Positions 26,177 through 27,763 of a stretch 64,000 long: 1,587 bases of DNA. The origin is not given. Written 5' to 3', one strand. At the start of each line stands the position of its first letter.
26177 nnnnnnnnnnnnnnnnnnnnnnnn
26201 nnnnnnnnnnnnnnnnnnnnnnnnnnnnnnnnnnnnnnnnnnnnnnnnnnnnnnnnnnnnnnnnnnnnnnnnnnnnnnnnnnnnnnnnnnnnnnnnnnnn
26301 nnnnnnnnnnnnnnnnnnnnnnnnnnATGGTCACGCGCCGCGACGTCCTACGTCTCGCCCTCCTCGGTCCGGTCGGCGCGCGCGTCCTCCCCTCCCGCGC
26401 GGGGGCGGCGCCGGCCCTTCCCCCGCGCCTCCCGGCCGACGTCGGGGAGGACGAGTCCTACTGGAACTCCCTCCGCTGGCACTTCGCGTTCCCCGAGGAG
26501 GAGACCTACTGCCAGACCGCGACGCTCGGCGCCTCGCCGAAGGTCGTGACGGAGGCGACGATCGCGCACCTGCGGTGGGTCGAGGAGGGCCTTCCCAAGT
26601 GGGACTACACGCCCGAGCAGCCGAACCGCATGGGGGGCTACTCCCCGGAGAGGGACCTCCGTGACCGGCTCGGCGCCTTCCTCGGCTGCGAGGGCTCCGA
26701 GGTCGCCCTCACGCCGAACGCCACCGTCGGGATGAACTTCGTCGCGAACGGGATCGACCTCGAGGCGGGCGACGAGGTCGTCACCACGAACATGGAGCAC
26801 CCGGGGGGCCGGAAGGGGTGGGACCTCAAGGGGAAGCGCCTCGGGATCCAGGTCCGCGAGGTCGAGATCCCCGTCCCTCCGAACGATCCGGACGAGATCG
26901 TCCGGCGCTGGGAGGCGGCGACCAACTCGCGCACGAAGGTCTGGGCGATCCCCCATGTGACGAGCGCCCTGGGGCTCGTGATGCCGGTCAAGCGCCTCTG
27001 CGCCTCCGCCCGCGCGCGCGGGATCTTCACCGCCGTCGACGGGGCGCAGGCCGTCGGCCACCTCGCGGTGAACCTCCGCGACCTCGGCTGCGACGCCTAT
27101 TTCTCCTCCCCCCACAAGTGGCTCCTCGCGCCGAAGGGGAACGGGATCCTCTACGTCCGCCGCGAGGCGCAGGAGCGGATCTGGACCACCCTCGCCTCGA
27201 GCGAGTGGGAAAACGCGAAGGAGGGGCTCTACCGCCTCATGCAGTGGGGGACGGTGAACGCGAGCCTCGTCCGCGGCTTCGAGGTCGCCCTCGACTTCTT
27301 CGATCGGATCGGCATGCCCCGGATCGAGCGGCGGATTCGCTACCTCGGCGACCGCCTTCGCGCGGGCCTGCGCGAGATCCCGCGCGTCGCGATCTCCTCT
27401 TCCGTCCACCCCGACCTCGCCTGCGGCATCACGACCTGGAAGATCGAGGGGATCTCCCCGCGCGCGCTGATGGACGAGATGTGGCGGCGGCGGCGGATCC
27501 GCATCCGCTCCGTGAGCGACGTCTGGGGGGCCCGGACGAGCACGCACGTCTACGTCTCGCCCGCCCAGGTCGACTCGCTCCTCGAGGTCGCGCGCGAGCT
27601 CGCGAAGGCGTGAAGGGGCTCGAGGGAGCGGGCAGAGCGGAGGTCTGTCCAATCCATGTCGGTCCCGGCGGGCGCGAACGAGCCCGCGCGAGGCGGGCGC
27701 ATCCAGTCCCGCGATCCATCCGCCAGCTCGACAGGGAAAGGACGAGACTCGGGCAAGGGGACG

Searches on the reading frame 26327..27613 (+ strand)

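Call 85: search_protein_families(library=pfam, proteins=[window:26327-27613:+], max_evalue=0.00001)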
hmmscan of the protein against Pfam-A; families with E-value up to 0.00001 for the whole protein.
window:26327-27613:+ (428 aa): 1 family
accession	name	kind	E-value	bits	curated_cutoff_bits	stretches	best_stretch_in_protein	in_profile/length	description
PF00266.25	Aminotran_5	-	1.5e-43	149.6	21.5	1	111-403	48-340/371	Aminotransferase class-V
